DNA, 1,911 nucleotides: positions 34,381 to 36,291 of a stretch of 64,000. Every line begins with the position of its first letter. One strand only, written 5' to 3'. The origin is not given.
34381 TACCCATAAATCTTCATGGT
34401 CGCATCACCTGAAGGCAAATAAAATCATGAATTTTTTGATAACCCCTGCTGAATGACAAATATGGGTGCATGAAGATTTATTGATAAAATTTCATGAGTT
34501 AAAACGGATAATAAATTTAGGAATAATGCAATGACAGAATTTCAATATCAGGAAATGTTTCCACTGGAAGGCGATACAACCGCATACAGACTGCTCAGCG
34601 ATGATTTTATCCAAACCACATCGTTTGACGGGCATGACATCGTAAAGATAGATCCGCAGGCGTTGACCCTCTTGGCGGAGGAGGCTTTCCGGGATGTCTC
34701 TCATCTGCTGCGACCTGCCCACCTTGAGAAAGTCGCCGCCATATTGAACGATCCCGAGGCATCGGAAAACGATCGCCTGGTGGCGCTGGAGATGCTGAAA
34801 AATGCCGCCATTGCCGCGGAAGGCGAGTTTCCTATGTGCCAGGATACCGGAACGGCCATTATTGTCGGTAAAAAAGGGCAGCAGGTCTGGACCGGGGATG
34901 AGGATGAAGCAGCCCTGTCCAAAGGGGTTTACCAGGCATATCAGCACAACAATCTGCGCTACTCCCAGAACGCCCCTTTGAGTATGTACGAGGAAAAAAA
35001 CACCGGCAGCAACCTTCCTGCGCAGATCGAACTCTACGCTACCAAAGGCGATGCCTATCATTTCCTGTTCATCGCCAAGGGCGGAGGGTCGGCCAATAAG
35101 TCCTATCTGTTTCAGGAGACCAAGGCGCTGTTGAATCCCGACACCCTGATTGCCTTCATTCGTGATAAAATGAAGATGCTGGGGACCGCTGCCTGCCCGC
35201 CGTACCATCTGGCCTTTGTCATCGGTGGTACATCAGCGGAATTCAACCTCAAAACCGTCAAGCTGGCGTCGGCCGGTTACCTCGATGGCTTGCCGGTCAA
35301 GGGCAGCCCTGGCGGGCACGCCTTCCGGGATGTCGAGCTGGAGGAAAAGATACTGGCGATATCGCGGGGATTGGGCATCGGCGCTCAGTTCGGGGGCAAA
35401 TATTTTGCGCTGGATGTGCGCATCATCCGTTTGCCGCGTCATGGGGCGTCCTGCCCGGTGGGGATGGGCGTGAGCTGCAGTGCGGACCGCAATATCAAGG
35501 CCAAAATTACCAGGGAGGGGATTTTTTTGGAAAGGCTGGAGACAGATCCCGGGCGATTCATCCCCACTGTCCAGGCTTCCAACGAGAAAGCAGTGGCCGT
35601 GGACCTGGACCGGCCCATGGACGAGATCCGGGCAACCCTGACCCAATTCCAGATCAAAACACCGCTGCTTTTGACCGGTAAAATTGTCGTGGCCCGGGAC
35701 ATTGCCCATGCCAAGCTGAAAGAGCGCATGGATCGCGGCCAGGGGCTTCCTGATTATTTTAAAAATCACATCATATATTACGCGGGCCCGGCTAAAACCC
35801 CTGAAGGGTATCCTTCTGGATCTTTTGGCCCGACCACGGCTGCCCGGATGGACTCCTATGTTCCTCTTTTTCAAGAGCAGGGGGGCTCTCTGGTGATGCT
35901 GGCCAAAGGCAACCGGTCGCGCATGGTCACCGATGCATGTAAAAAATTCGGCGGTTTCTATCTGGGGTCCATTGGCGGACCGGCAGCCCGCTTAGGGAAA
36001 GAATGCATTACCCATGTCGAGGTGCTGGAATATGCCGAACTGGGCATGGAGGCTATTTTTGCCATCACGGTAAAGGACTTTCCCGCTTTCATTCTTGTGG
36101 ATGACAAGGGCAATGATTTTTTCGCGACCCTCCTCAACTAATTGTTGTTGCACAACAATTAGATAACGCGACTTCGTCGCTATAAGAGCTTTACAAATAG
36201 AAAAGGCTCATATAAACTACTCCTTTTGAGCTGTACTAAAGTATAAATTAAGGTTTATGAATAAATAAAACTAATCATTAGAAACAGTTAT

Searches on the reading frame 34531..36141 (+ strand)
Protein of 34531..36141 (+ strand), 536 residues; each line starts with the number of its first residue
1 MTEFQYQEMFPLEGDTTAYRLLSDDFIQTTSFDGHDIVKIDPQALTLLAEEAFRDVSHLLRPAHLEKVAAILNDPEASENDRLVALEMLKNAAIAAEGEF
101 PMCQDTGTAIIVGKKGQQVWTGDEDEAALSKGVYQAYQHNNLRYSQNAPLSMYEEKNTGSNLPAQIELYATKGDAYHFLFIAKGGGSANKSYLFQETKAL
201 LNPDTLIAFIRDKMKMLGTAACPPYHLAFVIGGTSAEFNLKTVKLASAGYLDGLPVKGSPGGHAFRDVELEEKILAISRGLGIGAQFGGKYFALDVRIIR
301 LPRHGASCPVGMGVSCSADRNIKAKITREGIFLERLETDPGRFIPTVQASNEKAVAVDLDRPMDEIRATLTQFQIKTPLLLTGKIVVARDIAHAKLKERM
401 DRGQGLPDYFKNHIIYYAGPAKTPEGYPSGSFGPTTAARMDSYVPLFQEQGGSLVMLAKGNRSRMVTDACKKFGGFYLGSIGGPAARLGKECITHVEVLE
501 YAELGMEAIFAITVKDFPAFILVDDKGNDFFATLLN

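Call 58: search_protein_families(library=pfam, proteins=[window:34531-36141:+], max_evalue=0.00001)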
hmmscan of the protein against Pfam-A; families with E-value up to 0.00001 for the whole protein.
window:34531-36141:+ (536 aa): 2 families
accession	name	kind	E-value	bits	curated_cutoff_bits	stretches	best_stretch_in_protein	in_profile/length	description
PF05683.17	Fumerase_C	-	9.4e-82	273.7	22.2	1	330-533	1-204/205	Fumarase C-terminus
PF05681.19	Fumerase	-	1.8e-81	273.9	25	1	49-324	4-269/270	Fumarate hydratase (Fumerase)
